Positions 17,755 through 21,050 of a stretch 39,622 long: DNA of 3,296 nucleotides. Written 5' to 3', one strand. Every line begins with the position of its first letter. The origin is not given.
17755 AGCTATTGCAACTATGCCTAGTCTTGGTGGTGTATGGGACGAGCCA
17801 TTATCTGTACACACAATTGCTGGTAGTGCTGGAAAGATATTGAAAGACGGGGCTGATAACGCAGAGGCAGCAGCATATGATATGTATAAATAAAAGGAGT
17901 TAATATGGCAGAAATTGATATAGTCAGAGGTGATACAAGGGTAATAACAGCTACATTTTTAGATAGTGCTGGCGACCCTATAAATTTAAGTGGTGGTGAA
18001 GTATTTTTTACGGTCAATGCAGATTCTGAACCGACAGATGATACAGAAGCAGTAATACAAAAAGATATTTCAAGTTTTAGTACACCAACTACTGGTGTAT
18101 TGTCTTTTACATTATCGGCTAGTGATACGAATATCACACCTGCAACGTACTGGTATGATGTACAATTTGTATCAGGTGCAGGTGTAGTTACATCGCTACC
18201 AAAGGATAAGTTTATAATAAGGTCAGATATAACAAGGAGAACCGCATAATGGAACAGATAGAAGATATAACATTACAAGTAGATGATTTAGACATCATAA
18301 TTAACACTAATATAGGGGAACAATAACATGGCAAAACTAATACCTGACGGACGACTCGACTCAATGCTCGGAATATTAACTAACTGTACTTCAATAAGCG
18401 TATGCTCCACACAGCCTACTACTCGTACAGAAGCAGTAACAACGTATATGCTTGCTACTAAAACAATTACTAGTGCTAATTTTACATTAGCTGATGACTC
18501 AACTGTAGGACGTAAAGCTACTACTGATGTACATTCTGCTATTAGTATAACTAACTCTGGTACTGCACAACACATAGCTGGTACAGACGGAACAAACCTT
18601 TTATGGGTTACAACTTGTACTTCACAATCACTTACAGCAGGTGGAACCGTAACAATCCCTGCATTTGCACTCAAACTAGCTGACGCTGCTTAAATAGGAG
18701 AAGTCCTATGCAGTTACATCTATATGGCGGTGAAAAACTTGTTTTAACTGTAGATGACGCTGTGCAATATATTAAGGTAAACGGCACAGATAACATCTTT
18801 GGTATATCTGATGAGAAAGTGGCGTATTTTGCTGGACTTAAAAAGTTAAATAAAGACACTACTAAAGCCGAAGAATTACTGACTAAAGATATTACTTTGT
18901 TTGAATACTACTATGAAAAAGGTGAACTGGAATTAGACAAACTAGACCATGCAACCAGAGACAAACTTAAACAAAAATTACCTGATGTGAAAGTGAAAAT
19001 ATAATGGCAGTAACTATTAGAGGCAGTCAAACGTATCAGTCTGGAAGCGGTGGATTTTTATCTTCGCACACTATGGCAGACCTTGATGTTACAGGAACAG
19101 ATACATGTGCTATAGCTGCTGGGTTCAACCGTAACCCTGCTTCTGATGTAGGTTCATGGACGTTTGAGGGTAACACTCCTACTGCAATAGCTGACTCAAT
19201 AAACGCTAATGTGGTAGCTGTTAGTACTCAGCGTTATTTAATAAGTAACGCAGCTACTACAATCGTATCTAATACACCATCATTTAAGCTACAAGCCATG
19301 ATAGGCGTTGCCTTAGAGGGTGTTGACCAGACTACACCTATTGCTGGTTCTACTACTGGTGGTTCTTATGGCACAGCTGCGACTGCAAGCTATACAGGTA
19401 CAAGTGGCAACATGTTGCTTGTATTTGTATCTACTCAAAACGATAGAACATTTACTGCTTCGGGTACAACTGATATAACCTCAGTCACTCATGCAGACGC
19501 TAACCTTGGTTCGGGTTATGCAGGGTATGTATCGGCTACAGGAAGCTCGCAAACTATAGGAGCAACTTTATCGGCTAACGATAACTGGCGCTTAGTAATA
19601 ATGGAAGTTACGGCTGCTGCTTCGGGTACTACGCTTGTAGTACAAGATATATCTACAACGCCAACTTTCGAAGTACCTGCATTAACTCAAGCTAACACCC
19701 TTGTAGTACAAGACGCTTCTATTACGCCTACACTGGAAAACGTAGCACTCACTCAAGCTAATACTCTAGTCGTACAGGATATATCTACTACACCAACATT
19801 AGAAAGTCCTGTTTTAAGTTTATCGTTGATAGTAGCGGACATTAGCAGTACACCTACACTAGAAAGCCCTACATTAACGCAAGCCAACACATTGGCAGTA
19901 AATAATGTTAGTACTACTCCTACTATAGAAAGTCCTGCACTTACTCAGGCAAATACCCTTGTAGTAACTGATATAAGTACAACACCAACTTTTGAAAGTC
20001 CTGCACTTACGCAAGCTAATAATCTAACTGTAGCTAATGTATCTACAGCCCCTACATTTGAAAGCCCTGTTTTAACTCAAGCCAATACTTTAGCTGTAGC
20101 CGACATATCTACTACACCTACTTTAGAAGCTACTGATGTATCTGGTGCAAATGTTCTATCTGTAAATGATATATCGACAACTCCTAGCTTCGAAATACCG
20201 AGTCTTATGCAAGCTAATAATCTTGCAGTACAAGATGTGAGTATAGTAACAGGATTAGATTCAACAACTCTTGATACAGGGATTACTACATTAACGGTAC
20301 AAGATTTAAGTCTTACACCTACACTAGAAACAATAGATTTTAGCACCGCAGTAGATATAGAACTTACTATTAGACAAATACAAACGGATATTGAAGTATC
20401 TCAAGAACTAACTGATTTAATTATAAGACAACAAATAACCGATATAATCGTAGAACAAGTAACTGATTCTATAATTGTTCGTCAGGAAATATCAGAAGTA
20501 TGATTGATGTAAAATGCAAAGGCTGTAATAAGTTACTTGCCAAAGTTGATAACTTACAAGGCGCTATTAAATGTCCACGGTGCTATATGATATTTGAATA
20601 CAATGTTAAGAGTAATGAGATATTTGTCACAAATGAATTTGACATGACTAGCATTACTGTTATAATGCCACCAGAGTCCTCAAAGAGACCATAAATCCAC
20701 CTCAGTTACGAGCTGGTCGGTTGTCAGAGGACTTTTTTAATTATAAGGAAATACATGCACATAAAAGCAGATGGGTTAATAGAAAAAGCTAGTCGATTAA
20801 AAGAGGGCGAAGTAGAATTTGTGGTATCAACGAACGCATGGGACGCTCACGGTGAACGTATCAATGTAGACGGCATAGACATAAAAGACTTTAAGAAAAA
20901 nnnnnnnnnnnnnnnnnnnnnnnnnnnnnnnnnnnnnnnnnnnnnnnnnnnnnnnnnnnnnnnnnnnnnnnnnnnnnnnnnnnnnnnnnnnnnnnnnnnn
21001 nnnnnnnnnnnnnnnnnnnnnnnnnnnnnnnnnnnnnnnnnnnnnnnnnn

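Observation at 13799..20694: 6.9-kb gene block inserted between portal and prohead protease in an otherwise canonical HK97-type head module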

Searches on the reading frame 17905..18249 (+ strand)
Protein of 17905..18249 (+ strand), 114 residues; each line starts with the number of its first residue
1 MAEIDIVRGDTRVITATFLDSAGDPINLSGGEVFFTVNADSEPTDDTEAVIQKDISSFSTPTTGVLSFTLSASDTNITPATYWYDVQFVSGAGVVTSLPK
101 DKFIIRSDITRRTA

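Call 4: search_protein_families(library=pfam, proteins=[window:17905-18249:+], max_evalue=0.1)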
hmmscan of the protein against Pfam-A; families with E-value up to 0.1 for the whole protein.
window:17905-18249:+ (114 aa): 1 family
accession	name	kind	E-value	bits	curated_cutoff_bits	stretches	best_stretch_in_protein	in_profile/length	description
PF09134.16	Invasin_D3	-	0.0015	19.4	33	1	10-75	20-87/98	Invasin, domain 3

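Call 5: search_protein_families(library=phrogs, proteins=[window:17905-18249:+], max_evalue=0.01)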
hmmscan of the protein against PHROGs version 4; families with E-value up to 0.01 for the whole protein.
window:17905-18249:+ (114 aa): 1 family
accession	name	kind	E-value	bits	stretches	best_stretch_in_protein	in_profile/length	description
phrog_1084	-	unknown function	2.7e-14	54.3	1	3-113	9-118/123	unknown function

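Call 36: search_dna_similar(query=window:17905-18249:+, collection=phages, mode=protein, max_rows=30, max_evalue=0.001)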
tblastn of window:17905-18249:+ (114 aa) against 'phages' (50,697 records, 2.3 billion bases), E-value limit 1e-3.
Records with a match: 1; places in all: 2; records where one place covers at least 80% of the query: 0.
Best place of each record, by identity: <60% 1.
By first word of the organism name: Phage 1.
By host as written in the record: - 1.
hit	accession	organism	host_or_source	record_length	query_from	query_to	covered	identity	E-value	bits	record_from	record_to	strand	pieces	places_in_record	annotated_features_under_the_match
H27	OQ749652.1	Phage Phass-1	human gut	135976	5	94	79%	35.5%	2e-7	53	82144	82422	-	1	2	hypothetical protein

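Call 100: search_protein_families(library=ncbifam, proteins=[window:17905-18249:+], max_evalue=0.01)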
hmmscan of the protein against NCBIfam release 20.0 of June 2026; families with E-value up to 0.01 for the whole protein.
window:17905-18249:+ (114 aa): 0 families

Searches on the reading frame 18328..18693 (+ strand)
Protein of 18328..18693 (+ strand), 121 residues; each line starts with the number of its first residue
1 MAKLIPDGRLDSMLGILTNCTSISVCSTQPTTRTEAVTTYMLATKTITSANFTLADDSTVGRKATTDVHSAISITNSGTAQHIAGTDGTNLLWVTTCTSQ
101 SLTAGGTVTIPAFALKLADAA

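Call 4: search_protein_families(library=pfam, proteins=[window:18328-18693:+], max_evalue=0.1)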
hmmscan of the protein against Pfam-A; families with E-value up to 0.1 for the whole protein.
window:18328-18693:+ (121 aa): 0 families

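Call 5: search_protein_families(library=phrogs, proteins=[window:18328-18693:+], max_evalue=0.01)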
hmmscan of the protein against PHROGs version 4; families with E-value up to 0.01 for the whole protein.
window:18328-18693:+ (121 aa): 0 families

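Call 97: search_dna_similar(query=window:18328-18693:+, collection=phages, mode=protein, max_rows=15, max_evalue=0.01)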
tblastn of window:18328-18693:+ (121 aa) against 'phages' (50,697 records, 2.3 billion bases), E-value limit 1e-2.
Records with a match: 2; places in all: 2; records where one place covers at least 80% of the query: 2.
Best place of each record, by identity: <60% 2.
By first word of the organism name: Microcystis 1; Octadecabacter 1.
By host as written in the record: Microcystis aeruginosa 1; Octadecabacter sp. strain IceBac 430 1.
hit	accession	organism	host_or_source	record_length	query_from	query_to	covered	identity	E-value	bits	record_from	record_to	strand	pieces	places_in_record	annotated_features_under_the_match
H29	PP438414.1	Microcystis phage Mae-JY22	Microcystis aeruginosa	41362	5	118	94%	40.3%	1e-14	74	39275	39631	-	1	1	hypothetical protein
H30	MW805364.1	Octadecabacter Antarctic DB virus 2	Octadecabacter sp. strain IceBac 430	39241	4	121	98%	32.2%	4e-3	41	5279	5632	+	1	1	hypothetical protein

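Call 98: get_annotated_region(hit=H29, flank=7000)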
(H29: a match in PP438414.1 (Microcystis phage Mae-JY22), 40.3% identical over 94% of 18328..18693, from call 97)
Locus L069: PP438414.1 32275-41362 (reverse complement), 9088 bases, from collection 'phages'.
description: Microcystis phage Mae-JY22, complete genome.
organism: Microcystis phage Mae-JY22 (NCBI taxid 3128138)
taxonomy: Viruses; Duplodnaviria; Heunggongvirae; Uroviricota; Caudoviricetes
host: Microcystis aeruginosa; source: China; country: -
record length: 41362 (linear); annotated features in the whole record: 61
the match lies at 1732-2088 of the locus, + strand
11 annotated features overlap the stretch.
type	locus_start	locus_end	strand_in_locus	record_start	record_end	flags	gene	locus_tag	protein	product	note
CDS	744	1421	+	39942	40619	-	-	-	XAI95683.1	hypothetical protein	-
CDS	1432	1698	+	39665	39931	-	-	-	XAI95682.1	hypothetical protein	-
CDS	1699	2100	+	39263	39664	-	-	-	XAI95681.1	hypothetical protein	-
CDS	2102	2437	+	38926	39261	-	-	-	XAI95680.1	hypothetical protein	-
CDS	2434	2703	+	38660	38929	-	-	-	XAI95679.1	hypothetical protein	-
CDS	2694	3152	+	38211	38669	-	-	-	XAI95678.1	hypothetical protein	-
CDS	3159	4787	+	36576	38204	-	-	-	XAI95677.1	hypothetical protein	-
CDS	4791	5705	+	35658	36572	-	-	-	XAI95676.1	hypothetical protein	-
CDS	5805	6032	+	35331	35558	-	-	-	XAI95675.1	hypothetical protein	-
CDS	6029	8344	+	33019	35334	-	-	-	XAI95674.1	hypothetical protein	-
CDS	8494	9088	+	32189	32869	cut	-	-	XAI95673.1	hypothetical protein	-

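Call 99: get_annotated_region(hit=H30, flank=6000)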
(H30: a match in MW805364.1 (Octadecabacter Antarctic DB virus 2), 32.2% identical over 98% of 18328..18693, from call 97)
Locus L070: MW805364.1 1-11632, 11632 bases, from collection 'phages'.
description: Octadecabacter Antarctic DB virus 2, complete genome.
organism: Octadecabacter Antarctic DB virus 2 (NCBI taxid 2945129)
taxonomy: Viruses; Duplodnaviria; Heunggongvirae; Uroviricota; Caudoviricetes
host: Octadecabacter sp. strain IceBac 430; source: -; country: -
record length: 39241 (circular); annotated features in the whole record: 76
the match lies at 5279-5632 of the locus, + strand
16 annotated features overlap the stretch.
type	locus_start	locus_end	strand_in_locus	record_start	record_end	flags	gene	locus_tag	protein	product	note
CDS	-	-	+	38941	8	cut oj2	-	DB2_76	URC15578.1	hypothetical protein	gp76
CDS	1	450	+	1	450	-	-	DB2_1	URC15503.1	terminase small subunit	gp1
CDS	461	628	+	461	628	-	-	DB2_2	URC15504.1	hypothetical protein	gp2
CDS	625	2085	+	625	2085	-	-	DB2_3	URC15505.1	terminase large subunit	gp3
CDS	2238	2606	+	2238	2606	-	-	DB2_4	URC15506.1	hypothetical protein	gp4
CDS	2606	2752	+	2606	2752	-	-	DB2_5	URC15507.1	hypothetical protein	gp5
CDS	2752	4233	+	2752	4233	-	-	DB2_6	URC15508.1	hypothetical protein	gp6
CDS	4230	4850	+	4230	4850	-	-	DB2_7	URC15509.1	tail tubular protein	gp7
CDS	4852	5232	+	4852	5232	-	-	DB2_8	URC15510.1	hypothetical protein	gp8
CDS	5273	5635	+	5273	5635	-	-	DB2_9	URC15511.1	hypothetical protein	gp9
CDS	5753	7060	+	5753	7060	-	-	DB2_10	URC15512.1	tailspike protein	gp10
CDS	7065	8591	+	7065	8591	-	-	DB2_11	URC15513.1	ribonuclease E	gp11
CDS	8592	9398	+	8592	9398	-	-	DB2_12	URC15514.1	tail fiber protein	gp12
CDS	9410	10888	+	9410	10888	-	-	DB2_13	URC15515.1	hypothetical protein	gp13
CDS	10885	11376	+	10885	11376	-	-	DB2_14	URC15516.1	hypothetical protein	gp14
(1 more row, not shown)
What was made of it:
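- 18328..18693 (+): g121, a Ser/Thr-rich small protein of a family seen near tailspike genes. A weak hit (E 4e-3) lies next to the annotated tailspike in Octadecabacter virus DB2 (calls 97-99).
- A weak g121 homologue lies next to an annotated tailspike (call 99).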

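Call 100: search_protein_families(library=ncbifam, proteins=[window:18328-18693:+], max_evalue=0.01)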
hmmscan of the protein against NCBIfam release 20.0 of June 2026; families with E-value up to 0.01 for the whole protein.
window:18328-18693:+ (121 aa): 0 families

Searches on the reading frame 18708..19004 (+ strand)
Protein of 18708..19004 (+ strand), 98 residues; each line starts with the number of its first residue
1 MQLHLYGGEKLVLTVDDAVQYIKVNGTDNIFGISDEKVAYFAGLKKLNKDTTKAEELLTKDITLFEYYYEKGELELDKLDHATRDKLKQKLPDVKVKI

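Call 4: search_protein_families(library=pfam, proteins=[window:18708-19004:+], max_evalue=0.1)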
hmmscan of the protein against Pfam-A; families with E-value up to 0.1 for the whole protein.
window:18708-19004:+ (98 aa): 0 families

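Call 5: search_protein_families(library=phrogs, proteins=[window:18708-19004:+], max_evalue=0.01)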
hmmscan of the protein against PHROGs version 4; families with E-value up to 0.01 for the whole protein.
window:18708-19004:+ (98 aa): 0 families

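Call 100: search_protein_families(library=ncbifam, proteins=[window:18708-19004:+], max_evalue=0.01)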
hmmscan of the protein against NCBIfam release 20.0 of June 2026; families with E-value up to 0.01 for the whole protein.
window:18708-19004:+ (98 aa): 0 families
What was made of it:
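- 18708..19004 (+): g98, a small charged protein of unknown role, translationally coupled to g499. No family hits (calls 4, 5, 100).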

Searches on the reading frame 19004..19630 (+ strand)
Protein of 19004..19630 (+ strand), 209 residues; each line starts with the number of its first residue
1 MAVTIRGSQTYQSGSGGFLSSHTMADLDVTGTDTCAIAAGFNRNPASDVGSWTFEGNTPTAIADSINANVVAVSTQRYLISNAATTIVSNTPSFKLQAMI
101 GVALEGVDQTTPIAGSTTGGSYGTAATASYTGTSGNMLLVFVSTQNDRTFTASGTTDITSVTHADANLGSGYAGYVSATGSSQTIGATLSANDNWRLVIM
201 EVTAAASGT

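Call 96: search_dna_similar(query=window:19004-19630:+, collection=phages, mode=protein, max_rows=15, max_evalue=0.01)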
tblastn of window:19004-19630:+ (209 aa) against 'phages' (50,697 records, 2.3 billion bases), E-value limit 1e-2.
No match.

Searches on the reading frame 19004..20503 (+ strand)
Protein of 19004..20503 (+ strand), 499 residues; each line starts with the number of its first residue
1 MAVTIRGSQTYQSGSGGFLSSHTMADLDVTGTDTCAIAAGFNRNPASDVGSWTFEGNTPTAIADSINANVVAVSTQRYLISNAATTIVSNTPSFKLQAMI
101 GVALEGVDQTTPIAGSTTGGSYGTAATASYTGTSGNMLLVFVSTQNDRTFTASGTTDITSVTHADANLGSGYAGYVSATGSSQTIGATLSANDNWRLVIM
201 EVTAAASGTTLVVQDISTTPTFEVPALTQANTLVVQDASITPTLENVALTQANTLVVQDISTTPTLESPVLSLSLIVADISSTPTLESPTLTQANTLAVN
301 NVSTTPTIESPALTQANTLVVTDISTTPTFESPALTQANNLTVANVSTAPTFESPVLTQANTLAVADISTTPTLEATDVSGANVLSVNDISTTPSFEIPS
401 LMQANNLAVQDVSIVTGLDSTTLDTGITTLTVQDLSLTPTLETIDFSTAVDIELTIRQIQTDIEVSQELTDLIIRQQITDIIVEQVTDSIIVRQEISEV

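Call 4: search_protein_families(library=pfam, proteins=[window:19004-20503:+], max_evalue=0.1)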
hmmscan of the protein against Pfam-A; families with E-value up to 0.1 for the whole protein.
window:19004-20503:+ (499 aa): 1 family
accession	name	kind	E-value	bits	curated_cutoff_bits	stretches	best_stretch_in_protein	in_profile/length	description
PF08588.16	Duc1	-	0.015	15.7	25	0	283-319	120-156/246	Domain of unknown function at the cortex 1 (Duc1)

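Call 5: search_protein_families(library=phrogs, proteins=[window:19004-20503:+], max_evalue=0.01)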
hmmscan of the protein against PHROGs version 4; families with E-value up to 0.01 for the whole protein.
window:19004-20503:+ (499 aa): 0 families

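Call 30: search_solved_structures(query=window:19004-20503:+, max_evalue=1)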
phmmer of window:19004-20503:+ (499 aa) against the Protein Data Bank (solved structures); distinct sequences matched with E-value up to 1: 1.
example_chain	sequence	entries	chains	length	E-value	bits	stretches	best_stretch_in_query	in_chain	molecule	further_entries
5vgz_D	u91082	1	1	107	0.19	13.9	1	97-124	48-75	26S proteasome regulatory subunit 6B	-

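Call 61: find_homologous_proteins(query=window:19004-20503:+)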
Query window:19004-20503:+ (499 aa): 162 proteins with E <= 0.001 among 8000 candidates; the best 120 are listed.
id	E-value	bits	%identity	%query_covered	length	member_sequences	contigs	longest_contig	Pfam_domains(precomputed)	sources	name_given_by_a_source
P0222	3.0e-162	559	81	71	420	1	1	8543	-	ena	-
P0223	1.2e-161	557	64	96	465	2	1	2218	-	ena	-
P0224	4.5e-159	548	78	72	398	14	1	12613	-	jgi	-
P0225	4.2e-158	545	62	90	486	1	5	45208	-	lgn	-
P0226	1.4e-95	339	82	42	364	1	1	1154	-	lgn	-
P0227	1.3e-92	329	55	65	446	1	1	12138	-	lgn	-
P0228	3.2e-83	298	71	41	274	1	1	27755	-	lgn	-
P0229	4.5e-65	238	60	43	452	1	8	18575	-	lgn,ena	-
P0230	3.8e-64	235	57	44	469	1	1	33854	-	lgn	-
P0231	1.0e-62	231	58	43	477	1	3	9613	-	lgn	-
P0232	1.1e-60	224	41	67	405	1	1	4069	-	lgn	-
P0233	3.0e-60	223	59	43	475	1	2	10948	-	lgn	-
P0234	1.1e-57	214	58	41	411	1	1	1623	-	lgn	-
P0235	8.2e-46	175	50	42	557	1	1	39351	-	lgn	-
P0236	3.1e-43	167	36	62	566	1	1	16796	-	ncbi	-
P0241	6.3e-34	136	32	53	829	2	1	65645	-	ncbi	-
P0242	1.1e-32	132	38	48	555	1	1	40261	PF27953.1,PF13385.14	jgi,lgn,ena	-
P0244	1.7e-32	131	45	39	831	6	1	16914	PF13385.14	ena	-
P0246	7.6e-29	119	43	46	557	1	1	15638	PF27953.1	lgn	-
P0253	2.7e-25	107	34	61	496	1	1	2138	PF13385.14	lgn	-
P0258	2.1e-24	104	34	46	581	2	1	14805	PF13385.14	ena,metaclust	metaclust:\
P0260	2.7e-24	104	37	41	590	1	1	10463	PF13385.14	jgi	jgi:Concanavalin A-like lectin/glucanases superfamily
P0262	4.8e-24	103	32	37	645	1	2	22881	PF13385.14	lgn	-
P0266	6.9e-23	99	30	49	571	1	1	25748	PF13385.14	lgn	-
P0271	2.9e-22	97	43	21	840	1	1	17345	PF00246.30,PF13385.14,PF18027.7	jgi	-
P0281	4.6e-21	93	38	34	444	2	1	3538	PF13385.14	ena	-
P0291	9.5e-19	86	35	33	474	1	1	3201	PF13385.14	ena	-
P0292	1.3e-18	85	37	43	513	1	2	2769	PF13385.14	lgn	-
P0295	2.9e-18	84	40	37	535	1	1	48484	PF13385.14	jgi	jgi:hypothetical protein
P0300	7.1e-18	83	38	43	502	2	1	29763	PF13385.14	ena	-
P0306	2.9e-17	81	36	35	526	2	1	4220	PF13385.14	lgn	-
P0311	8.5e-17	79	29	49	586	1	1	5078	PF13385.14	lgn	-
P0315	2.6e-16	78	37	28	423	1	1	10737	PF13385.14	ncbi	-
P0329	6.2e-14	70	30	46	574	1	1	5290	PF13385.14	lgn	-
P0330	8.2e-14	70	32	31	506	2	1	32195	PF13385.14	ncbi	-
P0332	1.1e-13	69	28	51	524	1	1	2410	PF13385.14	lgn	-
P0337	1.0e-12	66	32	50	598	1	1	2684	PF13385.14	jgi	jgi:hypothetical protein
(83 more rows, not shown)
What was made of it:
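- Tried and rejected: I first thought so from the Pfam tags of homologues (call 61).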

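Call 100: search_protein_families(library=ncbifam, proteins=[window:19004-20503:+], max_evalue=0.01)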
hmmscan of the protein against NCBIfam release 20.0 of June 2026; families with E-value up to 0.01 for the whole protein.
window:19004-20503:+ (499 aa): 1 family
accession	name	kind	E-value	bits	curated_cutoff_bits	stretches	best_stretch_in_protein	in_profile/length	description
NF001666.0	PRK00431.2-2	equivalog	0.0031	17.4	246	0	332-391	58-115/164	ADP-ribose-binding protein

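Call 101: search_protein_families(library=pfam, proteins=[P0260, P0244, P0242, P0253, P0258, P0262, P0246, P0225, P0236, P0241], max_evalue=0.001)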
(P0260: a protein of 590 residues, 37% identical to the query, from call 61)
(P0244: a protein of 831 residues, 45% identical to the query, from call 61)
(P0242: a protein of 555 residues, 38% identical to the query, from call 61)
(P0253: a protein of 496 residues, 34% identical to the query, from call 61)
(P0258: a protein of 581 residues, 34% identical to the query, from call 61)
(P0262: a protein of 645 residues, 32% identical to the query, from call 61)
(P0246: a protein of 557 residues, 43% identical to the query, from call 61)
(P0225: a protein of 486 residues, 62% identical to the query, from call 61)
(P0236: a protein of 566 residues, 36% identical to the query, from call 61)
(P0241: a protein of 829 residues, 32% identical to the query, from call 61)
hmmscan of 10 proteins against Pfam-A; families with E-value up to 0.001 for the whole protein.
P0260 (590 aa): 1 family
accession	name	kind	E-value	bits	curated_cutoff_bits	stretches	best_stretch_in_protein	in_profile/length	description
PF13385.13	Laminin_G_3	-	4.3e-12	46.8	27.6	1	78-223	15-150/151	Concanavalin A-like lectin/glucanases superfamily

P0244 (831 aa): 2 families
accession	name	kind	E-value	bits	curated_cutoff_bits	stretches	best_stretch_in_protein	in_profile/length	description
PF13385.13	Laminin_G_3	-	7.9e-13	49.3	27.6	1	461-621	3-150/151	Concanavalin A-like lectin/glucanases superfamily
PF02210.31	Laminin_G_2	-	0.0002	22.3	22.9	1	522-612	26-124/126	Laminin G domain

P0242 (555 aa): 1 family
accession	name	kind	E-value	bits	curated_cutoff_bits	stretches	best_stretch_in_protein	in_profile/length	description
PF13385.13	Laminin_G_3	-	2.6e-10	41.1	27.6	1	82-231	5-146/151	Concanavalin A-like lectin/glucanases superfamily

P0253 (496 aa): 1 family
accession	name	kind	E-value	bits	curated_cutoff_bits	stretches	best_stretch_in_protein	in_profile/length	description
PF13385.13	Laminin_G_3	-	1.2e-09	38.9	27.6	1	16-162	12-150/151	Concanavalin A-like lectin/glucanases superfamily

P0258 (581 aa): 1 family
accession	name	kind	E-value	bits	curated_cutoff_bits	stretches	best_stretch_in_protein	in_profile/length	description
PF13385.13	Laminin_G_3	-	1.4e-16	61.4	27.6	1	77-240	2-151/151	Concanavalin A-like lectin/glucanases superfamily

P0262 (645 aa): 1 family
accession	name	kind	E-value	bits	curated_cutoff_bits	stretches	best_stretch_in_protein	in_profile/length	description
PF13385.13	Laminin_G_3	-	3.8e-07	30.8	27.6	1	51-181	18-139/151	Concanavalin A-like lectin/glucanases superfamily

P0246 (557 aa): 0 families

P0225 (486 aa): 0 families

P0236 (566 aa): 0 families

P0241 (829 aa): 0 families

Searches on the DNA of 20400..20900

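Call 41: search_rna_families(source=window, start=20400, end=20900, threshold=evalue, max_evalue=10)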
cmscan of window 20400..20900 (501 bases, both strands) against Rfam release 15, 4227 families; matches with E-value up to 10: 2.
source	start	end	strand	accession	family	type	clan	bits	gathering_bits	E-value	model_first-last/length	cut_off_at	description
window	20455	20540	-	RF00135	snoZ223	Gene; snRNA; snoRNA; CD-box;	CL00051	17.6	45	1.7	1-94/94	no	Small nucleolar RNA Z223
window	20740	20769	+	RF04137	MIR834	Gene; miRNA;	-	12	200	6.3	88-117/181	no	MIR834 microRNA precursor family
